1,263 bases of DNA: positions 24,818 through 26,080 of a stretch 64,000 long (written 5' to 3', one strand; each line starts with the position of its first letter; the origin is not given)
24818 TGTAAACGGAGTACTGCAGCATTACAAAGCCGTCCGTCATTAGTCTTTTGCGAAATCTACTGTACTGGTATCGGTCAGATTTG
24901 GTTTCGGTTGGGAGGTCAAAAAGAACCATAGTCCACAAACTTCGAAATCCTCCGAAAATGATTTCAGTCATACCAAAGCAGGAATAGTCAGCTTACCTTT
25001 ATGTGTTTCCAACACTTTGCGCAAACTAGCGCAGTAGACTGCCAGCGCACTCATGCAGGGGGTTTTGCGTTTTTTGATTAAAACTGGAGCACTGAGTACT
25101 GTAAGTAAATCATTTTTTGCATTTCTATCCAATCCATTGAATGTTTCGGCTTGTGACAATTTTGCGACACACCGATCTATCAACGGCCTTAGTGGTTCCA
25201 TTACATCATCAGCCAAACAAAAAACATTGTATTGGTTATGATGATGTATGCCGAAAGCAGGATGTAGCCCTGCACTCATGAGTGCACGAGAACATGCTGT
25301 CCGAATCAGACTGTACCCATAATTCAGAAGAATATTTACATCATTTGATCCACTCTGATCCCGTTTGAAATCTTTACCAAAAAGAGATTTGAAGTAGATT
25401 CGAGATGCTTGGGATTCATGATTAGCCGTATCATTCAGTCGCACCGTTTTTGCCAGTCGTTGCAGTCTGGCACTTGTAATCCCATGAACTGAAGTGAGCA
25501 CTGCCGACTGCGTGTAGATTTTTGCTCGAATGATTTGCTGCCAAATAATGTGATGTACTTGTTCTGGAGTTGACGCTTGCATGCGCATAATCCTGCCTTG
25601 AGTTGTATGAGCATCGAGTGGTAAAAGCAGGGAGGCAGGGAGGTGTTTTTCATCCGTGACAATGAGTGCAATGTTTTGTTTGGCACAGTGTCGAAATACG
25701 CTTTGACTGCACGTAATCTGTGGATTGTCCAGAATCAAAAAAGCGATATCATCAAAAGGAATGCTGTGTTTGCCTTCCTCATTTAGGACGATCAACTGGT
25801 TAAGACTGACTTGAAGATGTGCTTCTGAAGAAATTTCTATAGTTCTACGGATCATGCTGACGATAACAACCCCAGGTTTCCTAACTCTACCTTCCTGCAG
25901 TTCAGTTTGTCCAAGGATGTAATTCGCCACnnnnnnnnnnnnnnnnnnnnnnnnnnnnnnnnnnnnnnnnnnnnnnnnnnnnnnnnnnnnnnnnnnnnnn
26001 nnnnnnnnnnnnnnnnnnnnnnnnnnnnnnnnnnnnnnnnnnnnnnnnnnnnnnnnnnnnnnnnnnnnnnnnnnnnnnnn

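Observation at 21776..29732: Type II-C-like CRISPR-Cas9 locus with an unusually long Cas9 (1247 aa) and a divergent tracrRNA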

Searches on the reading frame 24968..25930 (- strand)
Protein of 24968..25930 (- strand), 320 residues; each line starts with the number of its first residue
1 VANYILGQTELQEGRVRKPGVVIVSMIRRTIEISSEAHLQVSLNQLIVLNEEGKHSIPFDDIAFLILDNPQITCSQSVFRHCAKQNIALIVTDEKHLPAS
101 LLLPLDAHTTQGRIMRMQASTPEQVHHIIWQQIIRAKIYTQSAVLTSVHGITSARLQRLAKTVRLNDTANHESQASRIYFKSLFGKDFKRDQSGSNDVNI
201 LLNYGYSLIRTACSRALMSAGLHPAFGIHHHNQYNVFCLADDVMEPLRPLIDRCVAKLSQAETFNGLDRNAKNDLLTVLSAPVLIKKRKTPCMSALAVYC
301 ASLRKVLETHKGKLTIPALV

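Call 7: search_protein_families(library=pfam, proteins=[window:24968-25930:-], max_evalue=0.01)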
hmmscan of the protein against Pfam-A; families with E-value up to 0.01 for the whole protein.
window:24968-25930:- (320 aa): 1 family
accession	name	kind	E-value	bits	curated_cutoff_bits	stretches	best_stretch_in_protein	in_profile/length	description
PF01867.21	Cas_Cas1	-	6.7e-32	111.2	22.3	1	34-265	5-256/283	CRISPR associated protein Cas1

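Call 8: search_protein_families(library=ncbifam, proteins=[window:24968-25930:-], max_evalue=0.01)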
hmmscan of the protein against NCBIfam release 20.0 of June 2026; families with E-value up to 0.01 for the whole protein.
window:24968-25930:- (320 aa): 9 families
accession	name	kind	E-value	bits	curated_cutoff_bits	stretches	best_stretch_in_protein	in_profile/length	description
TIGR03639.1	cas1_NMENI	exception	1.5e-84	283.6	120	1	29-303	2-277/278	type II CRISPR-associated endonuclease Cas1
TIGR00287.1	cas1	equivalog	2.1e-24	86.2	71.7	1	39-263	11-258/327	CRISPR-associated endonuclease Cas1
TIGR04093.1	cas1_CYANO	exception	1.9e-16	60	385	1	49-258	27-255/334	type I-D CRISPR-associated endonuclease Cas1d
NF049935.1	cas4g_cas1g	exception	2.6e-16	59.2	560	1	36-252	223-460/546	CRISPR-associated endonuclease Cas4g/Cas1g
TIGR03641.1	cas1_HMARI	exception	5.2e-14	52.3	304.1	1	30-263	2-250/324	type I-B CRISPR-associated endonuclease Cas1b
TIGR03640.1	cas1_DVULG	exception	5.2e-13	48.9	385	1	51-258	28-261/340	type I-C CRISPR-associated endonuclease Cas1c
TIGR04329.1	cas1_PREFRAN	exception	2.6e-11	43.2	300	1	33-273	12-264/317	type V CRISPR-associated endonuclease Cas1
TIGR03983.1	cas1_MYXAN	equivalog_domain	1.9e-08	33.6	358.05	1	196-255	204-264/347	type I-MYXAN CRISPR-associated endonuclease Cas1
TIGR03638.1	cas1_ECOLI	exception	1.1e-06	28.1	215.6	1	37-238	19-212/269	type I-E CRISPR-associated endonuclease Cas1e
